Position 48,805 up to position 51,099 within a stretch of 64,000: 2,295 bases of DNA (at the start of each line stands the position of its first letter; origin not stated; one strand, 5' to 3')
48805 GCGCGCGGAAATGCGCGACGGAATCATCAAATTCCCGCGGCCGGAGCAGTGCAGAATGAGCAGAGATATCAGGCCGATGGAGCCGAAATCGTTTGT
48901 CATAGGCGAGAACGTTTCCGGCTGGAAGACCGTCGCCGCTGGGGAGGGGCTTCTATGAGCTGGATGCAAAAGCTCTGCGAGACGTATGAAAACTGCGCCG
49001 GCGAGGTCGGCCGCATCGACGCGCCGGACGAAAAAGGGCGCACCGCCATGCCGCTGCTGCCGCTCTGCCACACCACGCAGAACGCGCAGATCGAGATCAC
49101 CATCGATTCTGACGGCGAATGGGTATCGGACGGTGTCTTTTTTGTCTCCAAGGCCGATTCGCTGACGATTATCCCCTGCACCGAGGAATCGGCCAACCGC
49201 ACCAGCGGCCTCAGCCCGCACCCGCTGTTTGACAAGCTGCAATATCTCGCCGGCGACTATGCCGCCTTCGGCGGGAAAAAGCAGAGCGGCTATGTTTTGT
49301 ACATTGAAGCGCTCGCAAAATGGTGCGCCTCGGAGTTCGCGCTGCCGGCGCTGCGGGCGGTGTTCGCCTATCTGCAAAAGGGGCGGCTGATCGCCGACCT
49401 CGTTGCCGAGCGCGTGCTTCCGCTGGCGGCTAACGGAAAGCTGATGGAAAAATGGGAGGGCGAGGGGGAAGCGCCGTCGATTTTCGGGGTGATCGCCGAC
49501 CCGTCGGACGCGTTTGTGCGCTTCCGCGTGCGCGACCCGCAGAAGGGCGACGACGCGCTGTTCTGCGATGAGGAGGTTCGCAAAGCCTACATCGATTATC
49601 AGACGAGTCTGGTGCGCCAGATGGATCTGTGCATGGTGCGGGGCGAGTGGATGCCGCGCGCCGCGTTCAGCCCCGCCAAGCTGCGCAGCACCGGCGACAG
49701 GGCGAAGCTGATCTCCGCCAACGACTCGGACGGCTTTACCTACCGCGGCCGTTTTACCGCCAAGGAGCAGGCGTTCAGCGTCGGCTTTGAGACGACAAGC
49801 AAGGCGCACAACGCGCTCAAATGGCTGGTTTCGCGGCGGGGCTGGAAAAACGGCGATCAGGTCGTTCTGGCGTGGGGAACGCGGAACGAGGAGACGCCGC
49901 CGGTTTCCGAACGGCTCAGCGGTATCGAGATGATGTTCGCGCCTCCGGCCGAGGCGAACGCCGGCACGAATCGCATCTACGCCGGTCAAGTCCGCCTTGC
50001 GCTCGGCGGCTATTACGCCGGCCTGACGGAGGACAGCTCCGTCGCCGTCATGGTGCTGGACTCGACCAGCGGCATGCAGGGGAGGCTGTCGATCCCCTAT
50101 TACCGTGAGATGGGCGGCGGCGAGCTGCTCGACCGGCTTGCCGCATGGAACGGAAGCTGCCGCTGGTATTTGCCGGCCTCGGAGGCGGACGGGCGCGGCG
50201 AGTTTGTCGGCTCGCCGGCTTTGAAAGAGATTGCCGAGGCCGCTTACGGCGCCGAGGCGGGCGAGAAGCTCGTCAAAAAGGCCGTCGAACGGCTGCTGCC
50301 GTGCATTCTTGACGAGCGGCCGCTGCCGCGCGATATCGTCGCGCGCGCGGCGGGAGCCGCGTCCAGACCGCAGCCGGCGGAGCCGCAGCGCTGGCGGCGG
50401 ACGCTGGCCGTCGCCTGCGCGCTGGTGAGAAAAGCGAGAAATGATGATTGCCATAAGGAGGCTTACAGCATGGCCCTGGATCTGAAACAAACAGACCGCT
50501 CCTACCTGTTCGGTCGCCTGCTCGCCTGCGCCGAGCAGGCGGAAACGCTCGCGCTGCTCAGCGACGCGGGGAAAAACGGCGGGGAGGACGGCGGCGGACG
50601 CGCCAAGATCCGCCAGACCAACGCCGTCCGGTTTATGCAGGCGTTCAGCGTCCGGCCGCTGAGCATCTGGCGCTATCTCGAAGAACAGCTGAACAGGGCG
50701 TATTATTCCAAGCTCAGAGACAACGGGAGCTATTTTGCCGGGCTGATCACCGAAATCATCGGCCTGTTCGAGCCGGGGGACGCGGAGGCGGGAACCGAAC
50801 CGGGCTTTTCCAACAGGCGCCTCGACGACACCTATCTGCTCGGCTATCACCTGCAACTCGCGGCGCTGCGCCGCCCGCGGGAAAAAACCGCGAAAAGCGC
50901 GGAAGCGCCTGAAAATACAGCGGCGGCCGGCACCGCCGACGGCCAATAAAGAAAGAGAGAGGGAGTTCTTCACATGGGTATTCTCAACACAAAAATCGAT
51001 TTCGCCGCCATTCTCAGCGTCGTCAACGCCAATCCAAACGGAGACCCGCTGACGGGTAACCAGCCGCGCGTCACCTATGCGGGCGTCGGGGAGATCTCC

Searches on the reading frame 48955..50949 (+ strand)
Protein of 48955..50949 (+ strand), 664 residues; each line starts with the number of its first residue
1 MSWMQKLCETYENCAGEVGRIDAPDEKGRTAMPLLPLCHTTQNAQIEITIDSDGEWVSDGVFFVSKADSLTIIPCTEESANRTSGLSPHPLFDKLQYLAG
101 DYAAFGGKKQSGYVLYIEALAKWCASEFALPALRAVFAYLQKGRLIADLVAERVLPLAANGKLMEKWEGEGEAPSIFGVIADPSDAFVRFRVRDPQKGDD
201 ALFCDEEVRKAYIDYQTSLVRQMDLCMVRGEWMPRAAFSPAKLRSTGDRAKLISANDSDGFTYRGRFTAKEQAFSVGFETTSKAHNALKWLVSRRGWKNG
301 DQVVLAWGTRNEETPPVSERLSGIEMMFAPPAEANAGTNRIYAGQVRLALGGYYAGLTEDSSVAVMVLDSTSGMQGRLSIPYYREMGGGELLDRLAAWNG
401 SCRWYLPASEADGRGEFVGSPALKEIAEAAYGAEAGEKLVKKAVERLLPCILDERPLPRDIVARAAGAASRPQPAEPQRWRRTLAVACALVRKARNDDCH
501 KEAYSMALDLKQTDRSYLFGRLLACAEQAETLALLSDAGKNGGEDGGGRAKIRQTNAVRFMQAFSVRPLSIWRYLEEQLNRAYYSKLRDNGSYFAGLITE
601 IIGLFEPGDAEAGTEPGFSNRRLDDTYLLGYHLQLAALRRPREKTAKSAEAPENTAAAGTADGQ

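Call 6: search_protein_families(library=ncbifam, proteins=[window:48955-50949:+], max_evalue=0.01)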
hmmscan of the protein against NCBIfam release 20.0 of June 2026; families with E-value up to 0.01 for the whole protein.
window:48955-50949:+ (664 aa): 1 family
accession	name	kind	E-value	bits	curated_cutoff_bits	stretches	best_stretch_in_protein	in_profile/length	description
TIGR01863.1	cas_Csd1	equivalog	1.2e-93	314.6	218.65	1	4-644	1-586/588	type I-C CRISPR-associated protein Cas8c/Csd1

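Call 7: search_protein_families(library=pfam, proteins=[window:48955-50949:+], max_evalue=0.01)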
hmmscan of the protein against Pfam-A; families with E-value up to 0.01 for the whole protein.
window:48955-50949:+ (664 aa): 1 family
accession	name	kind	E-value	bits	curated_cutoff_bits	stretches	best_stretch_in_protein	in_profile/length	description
PF09709.15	Cas_Csd1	-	3.5e-106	356.5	27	1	7-638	1-558/559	CRISPR-associated protein (Cas_Csd1)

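Call 10: find_related_loci(query=window:48955-50949:+, collection=genome_contigs, flank=10000)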
Query window:48955-50949:+ (664 aa) in genome_contigs; peptide patterns used: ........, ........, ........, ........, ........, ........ (x = any residue, [..] = any of these).
44 stretches matched a pattern; 10 encode a relative of the query (tblastn E <= 1e-3); 10 distinct loci.
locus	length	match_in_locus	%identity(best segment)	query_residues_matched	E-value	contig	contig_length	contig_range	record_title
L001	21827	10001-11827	37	1-639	1e-115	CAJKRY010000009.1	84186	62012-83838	TPA_asm: uncultured Methanomassiliicoccus sp. isolate ERR1305901-bin.41 genome assembly, contig: NODE_452_length_84186_c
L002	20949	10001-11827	36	1-639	2e-115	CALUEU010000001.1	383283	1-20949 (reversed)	MAG: uncultured Methanomassiliicoccus sp. isolate BRZ_CQ__bin1 genome assembly, contig: BRZ_CQ__NODE_19_length_383283_co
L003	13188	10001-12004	36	1-647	4e-113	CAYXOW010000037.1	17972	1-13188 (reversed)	MAG TPA_asm: uncultured Treponema sp. isolate SRP290908_co1_53 genome assembly, contig: NODE_4184_length_17972_cov_4.074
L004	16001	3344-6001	28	1-655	1e-57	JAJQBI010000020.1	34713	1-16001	MAG: Clostridiales bacterium isolate C.2_4 NODE_161_length_34713_cov_17.227105, whole genome shotgun sequence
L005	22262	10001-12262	28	1-652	1e-57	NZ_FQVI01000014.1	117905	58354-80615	Lactonifactor longoviformis DSM 17459, whole genome shotgun sequence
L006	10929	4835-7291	28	1-658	2e-57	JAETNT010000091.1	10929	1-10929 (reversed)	MAG: Enterocloster bolteae isolate S10_Bin6 scaffold_3645, whole genome shotgun sequence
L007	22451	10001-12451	29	1-658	3e-56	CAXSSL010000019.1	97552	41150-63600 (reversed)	Clostridiales bacterium VE202-15 isolate CC00199 genome assembly, contig: CC00199_19_NODE_19_length_97552_cov_152.900159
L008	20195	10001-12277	28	1-659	5e-54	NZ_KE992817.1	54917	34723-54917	[Clostridium] symbiosum ATCC 14940 Scaffold1350, whole genome shotgun sequence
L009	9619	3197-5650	28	1-632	9e-54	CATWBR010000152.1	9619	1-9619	MAG TPA_asm: uncultured Clostridium sp. isolate ERR10960871_bin.19_MetaWRAP_v1.3_MAG genome assembly, contig: ERZ1853438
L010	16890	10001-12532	28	1-639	9e-52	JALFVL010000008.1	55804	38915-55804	MAG: Clostridiales bacterium isolate SUG1048 k141_200365, whole genome shotgun sequence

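Call 11: find_homologous_proteins(query=window:48955-50949:+, max_evalue=1e-20)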
Query window:48955-50949:+ (664 aa): 3556 proteins with E <= 1e-20 among 8000 candidates; the best 120 are listed.
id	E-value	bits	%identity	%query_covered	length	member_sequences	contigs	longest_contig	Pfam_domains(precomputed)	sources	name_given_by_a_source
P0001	0.0e+0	1502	99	100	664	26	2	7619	PF09709.16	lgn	-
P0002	5.9e-195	668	51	99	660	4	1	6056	PF09709.16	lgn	-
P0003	8.6e-194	664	51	99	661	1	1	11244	PF09709.16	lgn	-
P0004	1.5e-193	663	52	97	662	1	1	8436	PF09709.16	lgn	-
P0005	8.2e-190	651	51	97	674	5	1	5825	PF09709.16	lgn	-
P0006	2.2e-189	650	53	96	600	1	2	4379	PF09709.16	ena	-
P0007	1.6e-186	640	49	98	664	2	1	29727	PF09709.16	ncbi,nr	ncbi:MAG: type I-C CRISPR-associated protein Cas8c/Csd1 [Clostridiales bacterium]|nr:type I-C CRISPR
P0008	1.1e-183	631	48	97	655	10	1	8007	PF09709.16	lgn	-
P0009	4.0e-179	616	48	97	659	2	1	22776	PF09709.16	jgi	-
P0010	2.0e-171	590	47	95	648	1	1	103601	PF09709.16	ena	-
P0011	1.6e-167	577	48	96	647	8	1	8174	PF09709.16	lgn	-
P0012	1.1e-165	571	48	96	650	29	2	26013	PF09709.16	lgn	-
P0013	1.5e-157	544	45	96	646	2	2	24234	PF09709.16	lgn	-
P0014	8.7e-157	542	42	97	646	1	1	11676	PF09709.16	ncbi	-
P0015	3.1e-154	533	43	96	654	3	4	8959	PF09709.16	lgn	-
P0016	7.0e-154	532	44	98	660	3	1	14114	PF09709.16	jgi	-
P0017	2.4e-153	530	43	99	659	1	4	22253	PF09709.16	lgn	-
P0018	2.5e-153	530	44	96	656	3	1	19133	PF09709.16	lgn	-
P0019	1.3e-152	528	44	96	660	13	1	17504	PF09709.16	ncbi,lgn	-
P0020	3.2e-152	527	43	100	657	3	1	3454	PF09709.16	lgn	-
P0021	6.6e-152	526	44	96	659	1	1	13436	PF09709.16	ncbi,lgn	-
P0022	1.7e-151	524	44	96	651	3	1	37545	PF09709.16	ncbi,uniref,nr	ncbi:MAG: type I-C CRISPR-associated protein Cas8c/Csd1 [Methanofollis sp.]|uniref:type I-C CRISPR-a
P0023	7.5e-151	522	44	98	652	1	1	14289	PF09709.16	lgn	-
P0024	5.5e-150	519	44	96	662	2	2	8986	PF09709.16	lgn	-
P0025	8.9e-150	519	44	96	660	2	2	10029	PF09709.16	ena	-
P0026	9.8e-150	518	44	96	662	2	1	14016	PF09709.16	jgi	jgi:CRISPR-associated protein Csd1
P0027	1.4e-149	518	44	96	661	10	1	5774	PF09709.16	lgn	-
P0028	1.0e-148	515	42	96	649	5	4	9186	PF09709.16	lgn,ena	-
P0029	1.2e-148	515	42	98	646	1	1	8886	PF09709.16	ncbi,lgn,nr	ncbi:MAG: type I-C CRISPR-associated protein Cas8c/Csd1 [Methanocorpusculum sp.]|nr:type I-C CRISPR-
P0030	1.3e-148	515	44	96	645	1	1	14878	PF09709.16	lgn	-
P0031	1.8e-148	514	44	95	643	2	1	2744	PF09709.16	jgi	jgi:CRISPR-associated protein Csd1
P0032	2.6e-148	514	43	98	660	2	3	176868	PF09709.16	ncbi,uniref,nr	ncbi:type I-C CRISPR-associated protein Cas8c/Csd1 [Methanoculleus sp.]|uniref:type I-C CRISPR-assoc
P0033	4.3e-148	513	44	99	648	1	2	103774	PF09709.16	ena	-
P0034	4.4e-148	513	42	99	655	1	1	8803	PF09709.16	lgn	-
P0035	4.8e-148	513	43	98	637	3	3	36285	PF09709.16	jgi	jgi:CRISPR-associated protein Csd1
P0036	5.7e-148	513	44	96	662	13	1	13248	PF09709.16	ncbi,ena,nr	ncbi:MAG TPA: type I-C CRISPR-associated protein Cas8c/Csd1 [Methanoculleus sp.]|nr:type I-C CRISPR-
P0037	8.9e-148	512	42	96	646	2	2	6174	PF09709.16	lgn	-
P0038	1.6e-147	511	44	98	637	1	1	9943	PF09709.16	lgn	-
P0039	1.9e-147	511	42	99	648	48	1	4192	PF09709.16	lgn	-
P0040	3.0e-147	510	43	99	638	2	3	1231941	PF09709.16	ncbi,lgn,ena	-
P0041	4.5e-147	510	44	96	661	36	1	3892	PF09709.16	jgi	-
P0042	6.2e-147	509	42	95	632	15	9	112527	PF09709.16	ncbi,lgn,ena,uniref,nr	ncbi:hypothetical protein SDC9_24341 [bioreactor metagenome]|uniref:CRISPR-associated protein Csd1 n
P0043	1.1e-146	508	41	99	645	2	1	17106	PF09709.16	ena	-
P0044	6.3e-146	506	43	95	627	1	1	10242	PF09709.16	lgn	-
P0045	6.4e-146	506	43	99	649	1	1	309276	PF09709.16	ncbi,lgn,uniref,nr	ncbi:CRISPR-associated Csd1 family protein [Anaerobacterium chartisolvens]|uniref:CRISPR-associated 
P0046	7.3e-146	506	43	95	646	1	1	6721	PF09709.16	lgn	-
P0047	7.4e-146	506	42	96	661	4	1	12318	PF09709.16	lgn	-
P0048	8.7e-146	505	44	95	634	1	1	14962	PF09709.16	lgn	-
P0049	9.4e-146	505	42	95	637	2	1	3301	PF09709.16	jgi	jgi:CRISPR-associated protein Csd1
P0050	1.9e-145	504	43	96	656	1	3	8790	PF09709.16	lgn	-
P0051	2.1e-145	504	44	98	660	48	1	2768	PF09709.16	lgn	-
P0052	2.3e-145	504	42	100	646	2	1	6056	PF09709.16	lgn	-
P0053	2.9e-145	504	43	96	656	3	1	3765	PF09709.16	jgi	-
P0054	3.0e-145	504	44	99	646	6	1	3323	PF09709.16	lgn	-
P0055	1.8e-144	501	42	98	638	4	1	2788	PF09709.16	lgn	-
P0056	1.9e-144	501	42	98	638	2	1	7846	PF09709.16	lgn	-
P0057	3.3e-144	500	42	95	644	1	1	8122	PF09709.16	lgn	-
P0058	6.6e-144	499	42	98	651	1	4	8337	PF09709.16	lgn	-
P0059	7.1e-144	499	43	96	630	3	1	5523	PF09709.16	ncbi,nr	ncbi:MAG: type I-C CRISPR-associated protein Cas8c/Csd1, partial [Deltaproteobacteria bacterium]|nr:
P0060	1.2e-143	498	41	99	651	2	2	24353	PF09709.16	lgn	-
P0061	1.2e-143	498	43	99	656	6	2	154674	PF09709.16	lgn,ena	-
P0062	1.5e-143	498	43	98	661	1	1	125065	PF09709.16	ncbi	-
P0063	5.1e-143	496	42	98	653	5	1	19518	PF09709.16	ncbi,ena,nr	ncbi:MAG: type I-C CRISPR-associated protein Cas8c/Csd1 [Clostridiales bacterium]|nr:type I-C CRISPR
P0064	5.3e-143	496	42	96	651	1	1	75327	PF09709.16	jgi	-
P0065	7.0e-143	496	42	98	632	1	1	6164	PF09709.16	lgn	-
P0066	9.5e-143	495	43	100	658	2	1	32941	PF09709.16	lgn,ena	-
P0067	1.1e-142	495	43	99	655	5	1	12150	PF09709.16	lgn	-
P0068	1.2e-142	495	44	97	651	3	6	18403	PF09709.16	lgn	-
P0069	1.7e-142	495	43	95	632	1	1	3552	PF09709.16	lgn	-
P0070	2.0e-142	494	43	98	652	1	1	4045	PF09709.16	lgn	-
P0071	2.2e-142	494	42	95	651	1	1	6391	PF09709.16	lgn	-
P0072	3.9e-142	493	40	100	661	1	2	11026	PF09709.16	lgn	-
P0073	5.1e-142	493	42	97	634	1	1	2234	PF09709.16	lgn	-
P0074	5.8e-142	493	42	95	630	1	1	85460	PF09709.16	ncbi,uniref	ncbi:type I-C CRISPR-associated protein Cas8c/Csd1 [Desulfotomaculum sp. 1211_IL3151]|uniref:type I-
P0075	9.2e-142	492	42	99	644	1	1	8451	PF09709.16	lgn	-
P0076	1.3e-141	492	42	98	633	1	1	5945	PF09709.16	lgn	-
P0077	1.4e-141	492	44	96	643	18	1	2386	PF09709.16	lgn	-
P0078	2.5e-141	491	41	97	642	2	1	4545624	PF09709.16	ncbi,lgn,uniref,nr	ncbi:CRISPR-associated protein, Csd1 family [Desulfofarcimen acetoxidans DSM 771]|uniref:CRISPR-asso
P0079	2.6e-141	491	44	98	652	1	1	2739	PF09709.16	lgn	-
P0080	4.0e-141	490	41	98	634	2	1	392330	PF09709.16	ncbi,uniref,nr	ncbi:type I-C CRISPR-associated protein Cas8c/Csd1 [Clostridium sp. CX1]|uniref:type I-C CRISPR-asso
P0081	4.5e-141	490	43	97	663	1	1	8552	PF09709.16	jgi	jgi:CRISPR-associated protein Csd1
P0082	5.6e-141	490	42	98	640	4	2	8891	PF09709.16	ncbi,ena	-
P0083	6.3e-141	489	43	99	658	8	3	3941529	PF09709.16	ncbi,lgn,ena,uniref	ncbi:type I-C CRISPR-associated protein Cas8c/Csd1 [Caproiciproducens sp. R1]|uniref:type I-C CRISPR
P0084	6.9e-141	489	44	95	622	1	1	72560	PF09709.16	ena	-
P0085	7.2e-141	489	43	97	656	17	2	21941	PF09709.16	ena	-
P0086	7.4e-141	489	42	95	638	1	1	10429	PF09709.16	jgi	-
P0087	8.3e-141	489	43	95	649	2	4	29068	PF09709.16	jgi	-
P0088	1.1e-140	489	42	95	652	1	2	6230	PF09709.16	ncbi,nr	ncbi:MAG: type I-C CRISPR-associated protein Cas8c/Csd1 [Fermentimonas sp.]|nr:type I-C CRISPR-assoc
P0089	1.4e-140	488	43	98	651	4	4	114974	PF09709.16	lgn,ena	-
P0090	1.5e-140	488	42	100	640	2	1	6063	PF09709.16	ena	-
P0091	1.8e-140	488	43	99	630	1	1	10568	PF09709.16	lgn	-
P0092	3.0e-140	487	42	95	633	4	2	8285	PF09709.16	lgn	-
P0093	3.2e-140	487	42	95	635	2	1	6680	PF09709.16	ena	-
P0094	3.5e-140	487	43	95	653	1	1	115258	PF09709.16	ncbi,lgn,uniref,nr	ncbi:type I-C CRISPR-associated protein Cas8c/Csd1 [Desulfitobacterium hafniense]|uniref:type I-C CR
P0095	3.6e-140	487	43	96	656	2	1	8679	PF09709.16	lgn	-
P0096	3.7e-140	487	42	98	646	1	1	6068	PF09709.16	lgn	-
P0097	4.1e-140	487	42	95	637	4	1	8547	PF09709.16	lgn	-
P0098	6.5e-140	486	42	95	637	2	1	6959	PF09709.16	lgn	-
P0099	7.3e-140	486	43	96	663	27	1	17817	PF09709.16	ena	-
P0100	8.9e-140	486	39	98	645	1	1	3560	PF09709.16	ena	-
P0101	9.1e-140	486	41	95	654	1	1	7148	PF09709.16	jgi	jgi:CRISPR-associated protein Csd1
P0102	1.1e-139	485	41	98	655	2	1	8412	PF09709.16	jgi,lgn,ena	-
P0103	1.3e-139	485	40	100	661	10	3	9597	PF09709.16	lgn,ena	-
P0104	1.4e-139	485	42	98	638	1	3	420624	PF09709.16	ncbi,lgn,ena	-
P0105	1.7e-139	485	41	95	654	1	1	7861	PF09709.16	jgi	jgi:CRISPR-associated protein Csd1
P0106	1.8e-139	485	42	96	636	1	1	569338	PF09709.16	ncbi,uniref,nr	ncbi:type I-C CRISPR-associated protein Cas8c/Csd1 [Clostridium tagluense]|uniref:type I-C CRISPR-as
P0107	1.9e-139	484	41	97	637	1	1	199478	PF09709.16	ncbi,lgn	-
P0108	3.1e-139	484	42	98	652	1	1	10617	PF09709.16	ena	-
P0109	3.5e-139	484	42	98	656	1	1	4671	PF09709.16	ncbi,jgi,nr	ncbi:MAG: type I-C CRISPR-associated protein Cas8c/Csd1 [Methanomicrobiales archaeon]|jgi:CRISPR-ass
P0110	3.6e-139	484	41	95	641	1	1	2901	PF09709.16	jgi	jgi:CRISPR-associated protein Csd1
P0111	3.8e-139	484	40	100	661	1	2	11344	PF09709.16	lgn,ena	-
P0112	4.7e-139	483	41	97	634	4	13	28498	PF09709.16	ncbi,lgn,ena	-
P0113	5.3e-139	483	41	99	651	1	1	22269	PF09709.16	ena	-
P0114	6.7e-139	483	41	95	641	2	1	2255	PF09709.16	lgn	-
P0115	6.7e-139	483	42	97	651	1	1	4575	PF09709.16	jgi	jgi:CRISPR-associated protein Csd1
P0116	7.1e-139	483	41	97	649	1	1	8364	PF09709.16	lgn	-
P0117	9.6e-139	482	43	100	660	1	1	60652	PF09709.16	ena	-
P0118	1.1e-138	482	44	95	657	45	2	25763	PF09709.16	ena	-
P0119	1.1e-138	482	42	95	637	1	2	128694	PF09709.16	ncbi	-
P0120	1.2e-138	482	42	95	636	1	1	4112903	PF09709.16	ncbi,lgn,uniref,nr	ncbi:type I-C CRISPR-associated protein Cas8c/Csd1 [Clostridium estertheticum]|uniref:type I-C CRISP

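Call 12: find_encoding_contigs(protein=P0001, flank=10000, max_places=10)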
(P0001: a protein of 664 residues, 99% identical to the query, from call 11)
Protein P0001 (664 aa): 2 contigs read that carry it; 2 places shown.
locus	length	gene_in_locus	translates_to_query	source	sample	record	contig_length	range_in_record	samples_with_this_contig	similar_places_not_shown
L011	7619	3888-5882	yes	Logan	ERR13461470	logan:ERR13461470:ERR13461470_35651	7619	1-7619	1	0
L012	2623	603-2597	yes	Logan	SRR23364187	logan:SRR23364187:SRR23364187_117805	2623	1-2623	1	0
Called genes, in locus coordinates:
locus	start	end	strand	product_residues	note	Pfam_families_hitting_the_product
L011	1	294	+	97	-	?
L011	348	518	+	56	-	-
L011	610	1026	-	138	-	PF00376:MerR, PF13411:MerR_1, PF09278:MerR-DNA-bind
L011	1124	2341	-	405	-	PF00149:Metallophos, PF12850:Metallophos_2 (weak)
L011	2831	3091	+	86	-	-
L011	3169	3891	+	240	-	PF09704:Cas_Cas5d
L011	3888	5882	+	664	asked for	PF09709:Cas_Csd1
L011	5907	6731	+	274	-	PF05107:Cas_Cas7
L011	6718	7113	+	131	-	PF09827:CRISPR_Cas2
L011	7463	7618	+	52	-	?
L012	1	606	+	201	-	?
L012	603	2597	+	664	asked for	PF09709:Cas_Csd1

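Call 22: find_encoding_contigs(protein=P0126, flank=10000, max_places=10)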
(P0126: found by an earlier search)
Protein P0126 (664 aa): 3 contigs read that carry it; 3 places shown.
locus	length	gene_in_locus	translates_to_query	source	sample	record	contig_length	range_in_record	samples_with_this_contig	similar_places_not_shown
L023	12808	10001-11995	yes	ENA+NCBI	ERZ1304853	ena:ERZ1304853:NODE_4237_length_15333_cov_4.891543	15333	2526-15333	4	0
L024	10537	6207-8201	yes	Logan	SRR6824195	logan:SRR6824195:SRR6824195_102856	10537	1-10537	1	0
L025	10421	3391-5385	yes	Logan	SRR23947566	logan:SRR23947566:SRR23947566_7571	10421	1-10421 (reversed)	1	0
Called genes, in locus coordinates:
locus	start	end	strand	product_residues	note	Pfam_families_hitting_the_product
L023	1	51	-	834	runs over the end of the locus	PF01074:Glyco_hydro_38N, PF09261:Alpha-mann_mid, PF07748:Glyco_hydro_38C, PF17677:Glyco_hydro38C2 (faint)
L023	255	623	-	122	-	PF01325:Fe_dep_repress, PF24034:DUF7343 (weak), PF02742:Fe_dep_repr_C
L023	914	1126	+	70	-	PF04023:FeoA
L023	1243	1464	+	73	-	PF04023:FeoA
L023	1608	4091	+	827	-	PF01926:MMR_HSR1, PF02421:FeoB_N, PF17910:FeoB_Cyto, PF07670:Gate, PF07664:FeoB_C, PF07670:Gate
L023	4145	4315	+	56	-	-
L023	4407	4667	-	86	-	PF09278:MerR-DNA-bind (weak)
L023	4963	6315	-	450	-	PF00149:Metallophos, PF12850:Metallophos_2 (faint)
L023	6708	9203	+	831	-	PF01966:HD (weak), PF00270:DEAD, PF04851:ResIII (weak), PF00271:Helicase_C (weak), PF22590:Cas3-like_C_2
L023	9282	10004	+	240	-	PF09704:Cas_Cas5d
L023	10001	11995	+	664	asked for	PF09709:Cas_Csd1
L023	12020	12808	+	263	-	?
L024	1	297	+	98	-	?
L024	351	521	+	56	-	-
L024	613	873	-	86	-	PF09278:MerR-DNA-bind (weak)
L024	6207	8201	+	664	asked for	PF09709:Cas_Csd1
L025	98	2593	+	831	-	PF01966:HD (weak), PF00270:DEAD, PF04851:ResIII (weak), PF00271:Helicase_C (weak), PF22590:Cas3-like_C_2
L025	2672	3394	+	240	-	PF09704:Cas_Cas5d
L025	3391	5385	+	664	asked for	PF09709:Cas_Csd1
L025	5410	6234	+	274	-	PF05107:Cas_Cas7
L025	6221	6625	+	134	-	PF09827:CRISPR_Cas2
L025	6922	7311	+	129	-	PF00392:GntR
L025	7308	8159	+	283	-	PF00005:ABC_tran, PF13401:AAA_22 (faint), PF13304:AAA_21 (weak)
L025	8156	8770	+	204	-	PF13346:ABC2_membrane_5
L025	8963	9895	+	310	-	PF08902:DUF1848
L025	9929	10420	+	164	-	?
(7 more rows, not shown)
